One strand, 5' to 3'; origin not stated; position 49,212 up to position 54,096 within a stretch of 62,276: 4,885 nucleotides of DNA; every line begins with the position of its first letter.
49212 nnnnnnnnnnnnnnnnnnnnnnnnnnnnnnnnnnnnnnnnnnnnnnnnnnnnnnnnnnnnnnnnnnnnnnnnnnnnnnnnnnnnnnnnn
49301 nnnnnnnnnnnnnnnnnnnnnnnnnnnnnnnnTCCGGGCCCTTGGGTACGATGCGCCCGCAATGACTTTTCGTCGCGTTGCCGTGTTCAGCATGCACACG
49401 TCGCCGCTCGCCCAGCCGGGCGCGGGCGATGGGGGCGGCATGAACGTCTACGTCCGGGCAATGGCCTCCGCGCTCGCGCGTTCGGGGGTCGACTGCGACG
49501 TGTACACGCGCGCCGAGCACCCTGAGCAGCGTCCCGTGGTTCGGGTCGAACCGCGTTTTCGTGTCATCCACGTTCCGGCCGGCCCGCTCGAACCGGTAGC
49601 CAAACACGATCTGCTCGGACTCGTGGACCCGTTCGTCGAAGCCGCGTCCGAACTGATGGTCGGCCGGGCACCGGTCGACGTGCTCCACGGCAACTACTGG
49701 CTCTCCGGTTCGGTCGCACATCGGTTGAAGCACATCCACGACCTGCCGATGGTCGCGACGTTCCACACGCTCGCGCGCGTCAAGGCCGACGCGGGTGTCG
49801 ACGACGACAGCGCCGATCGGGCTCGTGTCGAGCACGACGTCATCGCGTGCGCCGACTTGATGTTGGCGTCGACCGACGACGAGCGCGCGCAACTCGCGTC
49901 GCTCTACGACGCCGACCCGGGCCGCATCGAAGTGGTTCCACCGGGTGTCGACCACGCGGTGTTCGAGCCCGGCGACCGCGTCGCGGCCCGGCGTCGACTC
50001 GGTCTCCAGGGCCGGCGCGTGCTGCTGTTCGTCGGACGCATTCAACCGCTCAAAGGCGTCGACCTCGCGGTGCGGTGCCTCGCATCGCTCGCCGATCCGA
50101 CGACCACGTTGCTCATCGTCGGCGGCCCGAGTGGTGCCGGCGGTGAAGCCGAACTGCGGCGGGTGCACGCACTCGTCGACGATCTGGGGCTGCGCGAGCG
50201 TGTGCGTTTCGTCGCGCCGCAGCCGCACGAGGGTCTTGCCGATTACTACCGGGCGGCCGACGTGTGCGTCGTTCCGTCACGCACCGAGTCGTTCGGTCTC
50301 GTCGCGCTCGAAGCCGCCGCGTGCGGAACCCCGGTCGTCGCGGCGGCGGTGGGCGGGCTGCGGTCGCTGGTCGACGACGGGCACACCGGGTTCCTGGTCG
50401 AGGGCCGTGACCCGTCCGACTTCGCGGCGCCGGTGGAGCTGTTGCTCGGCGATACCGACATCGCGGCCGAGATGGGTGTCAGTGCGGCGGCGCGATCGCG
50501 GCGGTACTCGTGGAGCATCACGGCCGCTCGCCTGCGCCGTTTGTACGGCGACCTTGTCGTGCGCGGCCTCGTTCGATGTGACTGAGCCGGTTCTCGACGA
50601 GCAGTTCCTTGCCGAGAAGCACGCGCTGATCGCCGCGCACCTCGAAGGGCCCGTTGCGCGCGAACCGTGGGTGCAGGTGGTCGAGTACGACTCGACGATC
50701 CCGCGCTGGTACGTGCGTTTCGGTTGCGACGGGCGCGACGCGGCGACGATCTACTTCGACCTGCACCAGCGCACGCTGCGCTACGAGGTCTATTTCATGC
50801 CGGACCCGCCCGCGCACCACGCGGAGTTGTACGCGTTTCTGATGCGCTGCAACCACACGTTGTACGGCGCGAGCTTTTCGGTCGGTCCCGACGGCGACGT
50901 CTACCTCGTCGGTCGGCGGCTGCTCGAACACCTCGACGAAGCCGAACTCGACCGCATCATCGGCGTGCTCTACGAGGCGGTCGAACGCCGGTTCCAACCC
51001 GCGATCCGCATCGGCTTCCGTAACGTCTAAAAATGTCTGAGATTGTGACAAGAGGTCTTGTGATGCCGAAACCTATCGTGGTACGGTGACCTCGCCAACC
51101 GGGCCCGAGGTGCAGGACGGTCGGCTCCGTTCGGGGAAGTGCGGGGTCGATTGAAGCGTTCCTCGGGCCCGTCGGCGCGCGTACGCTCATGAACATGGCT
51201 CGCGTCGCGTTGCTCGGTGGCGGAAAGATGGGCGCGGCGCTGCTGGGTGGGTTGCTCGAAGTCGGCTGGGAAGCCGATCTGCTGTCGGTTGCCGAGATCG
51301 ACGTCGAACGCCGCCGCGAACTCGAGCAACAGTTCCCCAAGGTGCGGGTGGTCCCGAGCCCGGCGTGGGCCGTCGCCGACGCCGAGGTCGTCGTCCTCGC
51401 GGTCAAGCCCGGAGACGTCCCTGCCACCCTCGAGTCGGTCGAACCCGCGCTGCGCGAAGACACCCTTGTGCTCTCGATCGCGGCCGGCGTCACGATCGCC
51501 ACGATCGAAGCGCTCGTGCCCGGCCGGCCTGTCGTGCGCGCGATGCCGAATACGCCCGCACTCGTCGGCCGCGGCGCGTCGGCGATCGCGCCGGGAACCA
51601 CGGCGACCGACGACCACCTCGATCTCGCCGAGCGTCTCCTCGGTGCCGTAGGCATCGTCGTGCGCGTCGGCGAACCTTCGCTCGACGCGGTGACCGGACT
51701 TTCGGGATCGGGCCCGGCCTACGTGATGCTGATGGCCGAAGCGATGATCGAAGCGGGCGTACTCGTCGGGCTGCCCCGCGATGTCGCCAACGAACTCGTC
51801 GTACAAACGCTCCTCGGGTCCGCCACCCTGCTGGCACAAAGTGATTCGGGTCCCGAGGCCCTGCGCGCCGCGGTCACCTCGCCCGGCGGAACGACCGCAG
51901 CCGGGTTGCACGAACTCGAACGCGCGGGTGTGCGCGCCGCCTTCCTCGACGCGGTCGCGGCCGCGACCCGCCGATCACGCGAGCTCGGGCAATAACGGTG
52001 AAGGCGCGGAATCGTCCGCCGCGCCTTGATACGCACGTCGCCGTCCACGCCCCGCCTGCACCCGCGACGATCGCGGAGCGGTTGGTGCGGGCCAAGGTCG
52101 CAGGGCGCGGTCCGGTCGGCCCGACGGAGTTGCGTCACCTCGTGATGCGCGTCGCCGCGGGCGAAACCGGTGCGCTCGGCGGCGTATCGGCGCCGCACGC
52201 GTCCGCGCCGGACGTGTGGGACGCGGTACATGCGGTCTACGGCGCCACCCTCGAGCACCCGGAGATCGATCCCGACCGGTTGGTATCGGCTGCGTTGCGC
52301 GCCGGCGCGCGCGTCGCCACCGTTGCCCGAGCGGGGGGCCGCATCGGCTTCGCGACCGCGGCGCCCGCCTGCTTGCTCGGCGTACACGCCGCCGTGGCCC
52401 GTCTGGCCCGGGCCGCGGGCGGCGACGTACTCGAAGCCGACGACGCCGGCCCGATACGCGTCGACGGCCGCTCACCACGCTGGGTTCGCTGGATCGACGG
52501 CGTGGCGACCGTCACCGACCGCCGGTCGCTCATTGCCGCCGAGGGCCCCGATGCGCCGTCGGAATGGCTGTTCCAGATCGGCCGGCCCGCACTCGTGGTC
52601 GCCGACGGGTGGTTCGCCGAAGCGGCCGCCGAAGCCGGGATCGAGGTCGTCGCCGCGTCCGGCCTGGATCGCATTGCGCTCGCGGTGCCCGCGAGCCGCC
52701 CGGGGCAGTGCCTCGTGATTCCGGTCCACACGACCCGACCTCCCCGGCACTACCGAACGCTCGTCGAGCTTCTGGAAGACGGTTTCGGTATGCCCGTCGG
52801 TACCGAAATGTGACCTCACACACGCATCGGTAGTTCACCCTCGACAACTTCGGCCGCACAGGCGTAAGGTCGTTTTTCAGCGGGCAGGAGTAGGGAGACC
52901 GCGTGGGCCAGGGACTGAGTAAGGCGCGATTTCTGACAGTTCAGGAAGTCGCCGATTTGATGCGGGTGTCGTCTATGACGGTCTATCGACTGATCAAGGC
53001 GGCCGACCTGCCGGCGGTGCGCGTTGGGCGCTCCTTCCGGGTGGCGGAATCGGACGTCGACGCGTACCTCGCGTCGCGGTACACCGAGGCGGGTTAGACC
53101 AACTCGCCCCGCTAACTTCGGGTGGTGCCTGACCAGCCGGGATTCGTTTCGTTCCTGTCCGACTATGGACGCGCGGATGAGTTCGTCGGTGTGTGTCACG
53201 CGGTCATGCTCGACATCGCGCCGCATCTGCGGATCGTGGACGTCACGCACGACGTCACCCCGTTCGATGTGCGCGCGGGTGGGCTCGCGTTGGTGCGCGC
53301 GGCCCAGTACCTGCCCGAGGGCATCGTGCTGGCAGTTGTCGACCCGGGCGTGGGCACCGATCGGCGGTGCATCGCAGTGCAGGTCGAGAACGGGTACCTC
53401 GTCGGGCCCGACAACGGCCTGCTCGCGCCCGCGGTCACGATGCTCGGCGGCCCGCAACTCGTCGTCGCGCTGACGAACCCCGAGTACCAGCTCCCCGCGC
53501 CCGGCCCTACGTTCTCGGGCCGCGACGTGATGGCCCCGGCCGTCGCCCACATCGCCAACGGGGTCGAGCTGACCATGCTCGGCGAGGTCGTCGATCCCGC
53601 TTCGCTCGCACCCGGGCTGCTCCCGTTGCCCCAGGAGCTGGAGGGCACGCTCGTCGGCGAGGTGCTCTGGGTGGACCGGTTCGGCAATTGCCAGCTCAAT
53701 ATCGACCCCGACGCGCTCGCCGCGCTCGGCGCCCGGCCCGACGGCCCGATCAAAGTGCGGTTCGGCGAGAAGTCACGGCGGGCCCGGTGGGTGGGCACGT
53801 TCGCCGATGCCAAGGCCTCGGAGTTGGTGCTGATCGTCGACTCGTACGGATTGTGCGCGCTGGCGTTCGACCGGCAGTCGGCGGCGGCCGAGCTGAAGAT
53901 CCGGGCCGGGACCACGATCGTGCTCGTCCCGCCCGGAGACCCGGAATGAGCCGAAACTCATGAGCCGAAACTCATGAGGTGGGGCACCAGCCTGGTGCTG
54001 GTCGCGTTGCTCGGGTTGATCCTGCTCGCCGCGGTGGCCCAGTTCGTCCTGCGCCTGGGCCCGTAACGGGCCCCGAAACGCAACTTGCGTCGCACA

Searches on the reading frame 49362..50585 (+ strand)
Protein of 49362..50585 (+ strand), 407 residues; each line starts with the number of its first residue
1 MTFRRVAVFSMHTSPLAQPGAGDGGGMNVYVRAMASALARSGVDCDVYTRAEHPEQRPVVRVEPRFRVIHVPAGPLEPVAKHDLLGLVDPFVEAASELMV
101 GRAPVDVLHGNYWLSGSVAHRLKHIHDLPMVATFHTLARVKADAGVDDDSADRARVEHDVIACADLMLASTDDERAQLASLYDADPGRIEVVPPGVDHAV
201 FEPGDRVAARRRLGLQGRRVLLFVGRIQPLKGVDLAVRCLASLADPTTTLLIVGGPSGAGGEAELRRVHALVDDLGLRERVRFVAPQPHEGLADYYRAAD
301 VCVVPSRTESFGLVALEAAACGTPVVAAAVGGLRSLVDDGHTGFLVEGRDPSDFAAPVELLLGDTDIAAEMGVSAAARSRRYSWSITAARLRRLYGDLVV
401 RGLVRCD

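Call 11: search_protein_families(library=pfam, proteins=[window:49362-50585:+], max_evalue=0.01)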
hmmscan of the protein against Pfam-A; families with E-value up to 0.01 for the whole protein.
window:49362-50585:+ (407 aa): 7 families
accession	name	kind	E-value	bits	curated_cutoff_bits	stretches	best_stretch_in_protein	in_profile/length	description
PF00534.26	Glycos_transf_1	-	6e-38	130.5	26.4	1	210-373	6-167/172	Glycosyl transferases group 1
PF13692.12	Glyco_trans_1_4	-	1.1e-34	120.2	27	1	219-364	2-142/142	Glycosyl transferases group 1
PF20706.3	GT4-conflict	-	1.6e-26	93.7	26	1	24-340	11-323/385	Family 4 Glycosyltransferase in conflict systems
PF13579.12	Glyco_trans_4_4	-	4.7e-24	85.9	29.7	1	25-195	1-158/158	Glycosyl transferase 4-like domain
PF13439.12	Glyco_transf_4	-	4.7e-23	82.5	28.5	1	25-199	2-169/170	Glycosyltransferase Family 4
PF13524.12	Glyco_trans_1_2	-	4.6e-07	30.3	25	1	280-385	28-136/144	Glycosyl transferase-like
PF08323.17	Glyco_transf_5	-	0.0015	18.7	22.7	0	91-138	114-169/239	Starch synthase catalytic domain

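Call 29: search_protein_families(library=ncbifam, proteins=[window:49362-50582:+], max_evalue=0.00001)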
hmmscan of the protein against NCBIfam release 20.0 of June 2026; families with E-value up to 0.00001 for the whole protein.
window:49362-50582:+ (407 aa): 36 families (the best 25 are shown)
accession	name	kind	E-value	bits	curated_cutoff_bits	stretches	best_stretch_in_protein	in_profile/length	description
TIGR03449.1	mycothiol_MshA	equivalog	7.2e-130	433.5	462.5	1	5-399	1-404/406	D-inositol-3-phosphate glycosyltransferase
TIGR02149.1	glgA_Coryne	subfamily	1.5e-38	132.9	302.4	1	99-398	76-390/391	glycogen synthase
TIGR03999.1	thiol_BshA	equivalog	3.8e-29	101.8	273.7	1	102-396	82-371/375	N-acetyl-alpha-D-glucosaminyl L-malate synthase BshA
NF041876.1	EPS_EpsE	equivalog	4.2e-29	102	400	1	180-378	179-375/389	exopolysaccharide biosynthesis GT4 family glycosyltransferase EpsE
TIGR04047.1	MSMEG_0565_glyc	hypoth_equivalog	6.1e-29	101.2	259.85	1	29-395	16-371/373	MSMEG_0565 family glycosyltransferase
TIGR04063.1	stp3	hypoth_equivalog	1.6e-27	96.4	442.05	1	106-398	94-395/397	TIGR04063 family PEP-CTERM/XrtA system glycosyltransferase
TIGR02472.1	sucr_P_syn_N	equivalog_domain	4e-26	91.8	576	1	23-385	24-428/439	sucrose-phosphate synthase, putative, glycosyltransferase domain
NF038229.1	Glyco4_Geo_Pelo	equivalog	1.6e-25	89.9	400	1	104-399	55-337/338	GPMC system family 4 glycosyltransferase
NF053787.1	GlcN_PG_synth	equivalog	4.4e-24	85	480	1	180-398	157-359/361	N-acetylglucosaminyl phosphatidylglycerol synthase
TIGR03088.1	stp2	hypoth_equivalog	3.8e-23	82.1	409.05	1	183-397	156-372/374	TIGR03088 family PEP-CTERM/XrtA system glycosyltransferase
NF041010.1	glycosy_Agl16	equivalog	7.4e-22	77.7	575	1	155-398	125-351/352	glycosylation protein Agl16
NF012028.0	PRK15484.1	subfamily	1.1e-19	70.8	618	1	188-390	162-370/380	lipopolysaccharide N-acetylglucosaminyltransferase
TIGR02095.1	glgA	subfamily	5.1e-19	68.3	328.45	1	210-395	283-474/477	glycogen/starch synthase, ADP-glucose type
TIGR04157.1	glyco_rSAM_CFB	subfamily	1e-18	67.5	400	1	152-347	158-349/406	TIGR04157 family glycosyltransferase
NF047684.1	TeichurnBiosyTuaC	equivalog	8.7e-17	61.1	550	1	105-373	109-363/391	teichuronic acid biosynthesis protein TuaC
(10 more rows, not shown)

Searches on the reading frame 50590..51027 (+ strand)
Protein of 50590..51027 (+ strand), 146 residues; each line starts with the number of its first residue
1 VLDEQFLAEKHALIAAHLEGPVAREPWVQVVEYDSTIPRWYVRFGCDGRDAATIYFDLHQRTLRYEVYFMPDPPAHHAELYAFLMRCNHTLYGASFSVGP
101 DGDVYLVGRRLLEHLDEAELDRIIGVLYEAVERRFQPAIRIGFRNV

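Call 84: search_protein_families(library=pfam, proteins=[window:50590-51027:+], max_evalue=0.001)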
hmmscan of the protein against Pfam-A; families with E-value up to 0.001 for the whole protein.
window:50590-51027:+ (146 aa): 1 family
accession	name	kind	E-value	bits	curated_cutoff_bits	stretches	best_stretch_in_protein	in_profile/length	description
PF10722.14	YbjN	-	1.5e-07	32.1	22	1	69-135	54-121/126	Putative bacterial sensory transduction regulator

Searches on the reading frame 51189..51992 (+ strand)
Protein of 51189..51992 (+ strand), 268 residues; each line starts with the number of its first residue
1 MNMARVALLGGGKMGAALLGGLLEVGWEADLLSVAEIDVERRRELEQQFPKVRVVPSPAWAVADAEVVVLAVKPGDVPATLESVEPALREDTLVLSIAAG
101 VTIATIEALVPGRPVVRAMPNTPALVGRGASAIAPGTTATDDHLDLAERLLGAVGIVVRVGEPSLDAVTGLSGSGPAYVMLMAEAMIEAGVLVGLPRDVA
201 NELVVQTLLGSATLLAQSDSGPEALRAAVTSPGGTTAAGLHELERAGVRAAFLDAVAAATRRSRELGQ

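Call 33: search_protein_families(library=pfam, proteins=[window:51189-51992:+], max_evalue=0.001)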
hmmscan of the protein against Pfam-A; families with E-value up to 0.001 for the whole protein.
window:51189-51992:+ (268 aa): 4 families
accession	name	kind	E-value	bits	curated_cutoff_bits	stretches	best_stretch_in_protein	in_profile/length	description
PF14748.11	P5CR_dimer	-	1.6e-39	134.8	25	1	162-266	1-105/105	Pyrroline-5-carboxylate reductase dimerisation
PF03807.23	F420_oxidored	-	9.9e-16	58.6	21.6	1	5-100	1-94/94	NADP oxidoreductase coenzyme F420-dependent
PF02558.23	ApbA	-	2.7e-06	27.5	22.2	1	6-117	1-120/150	Ketopantoate reductase PanE/ApbA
PF03446.21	NAD_binding_2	-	0.00085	19.8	21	0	6-96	2-91/161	NAD binding domain of 6-phosphogluconate dehydrogenase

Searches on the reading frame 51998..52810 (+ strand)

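Call 84: search_protein_families(library=pfam, proteins=[window:51998-52810:+], max_evalue=0.001)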
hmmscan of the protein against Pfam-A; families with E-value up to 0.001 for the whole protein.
window:51998-52810:+ (271 aa): 1 family
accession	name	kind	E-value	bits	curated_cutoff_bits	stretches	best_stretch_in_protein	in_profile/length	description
PF15698.10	Phosphatase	-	2.6e-18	66.6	28.4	1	88-257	71-248/256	Phosphatase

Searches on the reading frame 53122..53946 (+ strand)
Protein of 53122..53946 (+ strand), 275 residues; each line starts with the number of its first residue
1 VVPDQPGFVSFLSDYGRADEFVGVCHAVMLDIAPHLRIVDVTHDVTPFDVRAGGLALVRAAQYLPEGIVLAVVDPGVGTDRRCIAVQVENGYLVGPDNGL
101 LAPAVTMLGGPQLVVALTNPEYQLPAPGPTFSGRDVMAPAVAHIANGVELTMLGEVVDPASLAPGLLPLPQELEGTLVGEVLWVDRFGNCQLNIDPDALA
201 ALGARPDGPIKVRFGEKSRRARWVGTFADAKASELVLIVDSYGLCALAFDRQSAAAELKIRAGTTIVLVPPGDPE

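Call 43: search_protein_families(library=pfam, proteins=[window:53122-53946:+], max_evalue=1)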
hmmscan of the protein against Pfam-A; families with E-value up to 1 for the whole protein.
window:53122-53946:+ (275 aa): 2 families
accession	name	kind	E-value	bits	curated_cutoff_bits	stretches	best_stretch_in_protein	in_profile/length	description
PF01887.21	SAM_HAT_N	-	8.8e-46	155.7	26.3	1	9-154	1-145/145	SAM hydroxide adenosyltransferase N-terminal domain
PF20257.3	SAM_HAT_C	-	1.1e-15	58.1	25.5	1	179-266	1-83/84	SAM hydroxide adenosyltransferase C-terminal domain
